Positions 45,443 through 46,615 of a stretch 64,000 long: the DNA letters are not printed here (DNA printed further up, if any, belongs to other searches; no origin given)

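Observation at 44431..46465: Tandem eukaryote-type secreted proteases: papain-like C1 peptidase next to a leishmanolysin-like M8 peptidase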

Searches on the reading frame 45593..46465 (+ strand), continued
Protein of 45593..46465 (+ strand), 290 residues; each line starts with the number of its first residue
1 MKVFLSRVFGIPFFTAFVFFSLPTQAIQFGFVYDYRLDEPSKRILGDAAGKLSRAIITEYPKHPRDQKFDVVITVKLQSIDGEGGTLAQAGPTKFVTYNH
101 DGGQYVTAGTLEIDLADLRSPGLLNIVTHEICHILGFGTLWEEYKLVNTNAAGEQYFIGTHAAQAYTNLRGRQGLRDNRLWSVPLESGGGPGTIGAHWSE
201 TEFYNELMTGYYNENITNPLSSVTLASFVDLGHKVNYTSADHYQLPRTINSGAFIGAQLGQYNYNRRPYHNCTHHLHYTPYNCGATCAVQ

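Call 46: fold_search(model_id=the predicted structure, library=pdb)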
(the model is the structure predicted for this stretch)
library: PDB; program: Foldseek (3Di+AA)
matches with E <= 10: 319; with E <= 0.001: 1
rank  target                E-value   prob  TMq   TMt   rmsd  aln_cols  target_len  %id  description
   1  1lml                  1.0e-11  1.00  0.58  0.38   4.2       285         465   19  LEISHMANOLYSIN (released 1997-09-17)
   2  2xs3_A                4.2e-03  0.99  0.26  0.41   6.3       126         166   20  Structure of karilysin catalytic MMP domain (released 2010-11-03)
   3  5uwn_E                9.5e-03  0.98  0.25  0.39   6.5       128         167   19  Matrix metalloproteinase-13 complexed with selective inhibitor compound 10d (released 2017-07-12)
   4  5uwm_B                1.1e-02  0.98  0.25  0.43   6.4       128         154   19  Matrix metalloproteinase-13 complexed with selective inhibitor compound (R)-17a (released 2017-07-12)
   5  3wv1_B                1.1e-02  0.97  0.25  0.40   6.4       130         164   19  Crystal structure of the catalytic domain of MMP-13 complexed with 4-(2-((6-fluoro-2-((3-methoxybenzyl)carbamoyl)-4-ox (released 2015-05-20)
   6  2yig_A                1.1e-02  0.97  0.24  0.39   6.5       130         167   20  MMP13 in complex with a novel selective non zinc binding inhibitor (released 2011-06-29)
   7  1cgl_B                1.1e-02  0.97  0.24  0.40   6.4       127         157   19  Structure of the catalytic domain of fibroblast collagenase complexed with an inhibitor (released 1995-02-27)
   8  3lqb                  1.1e-02  0.95  0.23  0.31   6.6       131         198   14  Crystal structure of the hatching enzyme ZHE1 from the zebrafish Danio rerio (released 2010-09-08)
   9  1mmr                  1.3e-02  0.97  0.24  0.39   6.6       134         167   20  MATRILYSIN COMPLEXED WITH SULFODIIMINE INHIBITOR (released 1996-04-03)
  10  8jug_A                1.3e-02  0.97  0.24  0.39   6.6       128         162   22  Crystal structure of human MMP-7 in complex with inhibitor (released 2023-11-01)
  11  3i7g_B                1.3e-02  0.97  0.25  0.41   6.5       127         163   17  MMP-13 in complex with a non zinc-chelating inhibitor (released 2009-09-01)
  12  2j0t_B                1.3e-02  0.96  0.24  0.40   6.6       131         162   20  Crystal Structure of the Catalytic Domain of MMP-1 in Complex with the Inhibitory Domain of TIMP-1 (released 2006-10-18)
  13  5uwl_B                1.4e-02  0.94  0.23  0.38   7.0       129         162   19  Matrix metalloproteinase-13 complexed with selective inhibitor compound (S)-17a (released 2017-07-12)
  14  1hv5_E                1.5e-02  0.97  0.25  0.40   5.7       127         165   20  CRYSTAL STRUCTURE OF THE STROMELYSIN-3 (MMP-11) CATALYTIC DOMAIN COMPLEXED WITH A PHOSPHINIC INHIBITOR (released 2001-03-28)
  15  2j0t_C                1.5e-02  0.95  0.24  0.40   6.7       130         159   19  Crystal Structure of the Catalytic Domain of MMP-1 in Complex with the Inhibitory Domain of TIMP-1 (released 2006-10-18)
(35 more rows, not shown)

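Call 79: search_protein_families(library=pfam, proteins=[L005:11128-12090:+], max_evalue=0.01)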
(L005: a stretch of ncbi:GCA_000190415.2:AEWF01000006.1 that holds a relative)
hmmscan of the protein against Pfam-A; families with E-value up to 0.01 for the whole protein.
L005:11128-12090:+ (320 aa): 2 families
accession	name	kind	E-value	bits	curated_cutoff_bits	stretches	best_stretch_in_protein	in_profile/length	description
PF00089.32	Trypsin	-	3.5e-07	30.7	20.6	1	266-315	173-220/220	Trypsin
PF13365.12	Trypsin_2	-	0.00035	21.8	27.6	1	61-282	1-139/144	Trypsin-like peptidase domain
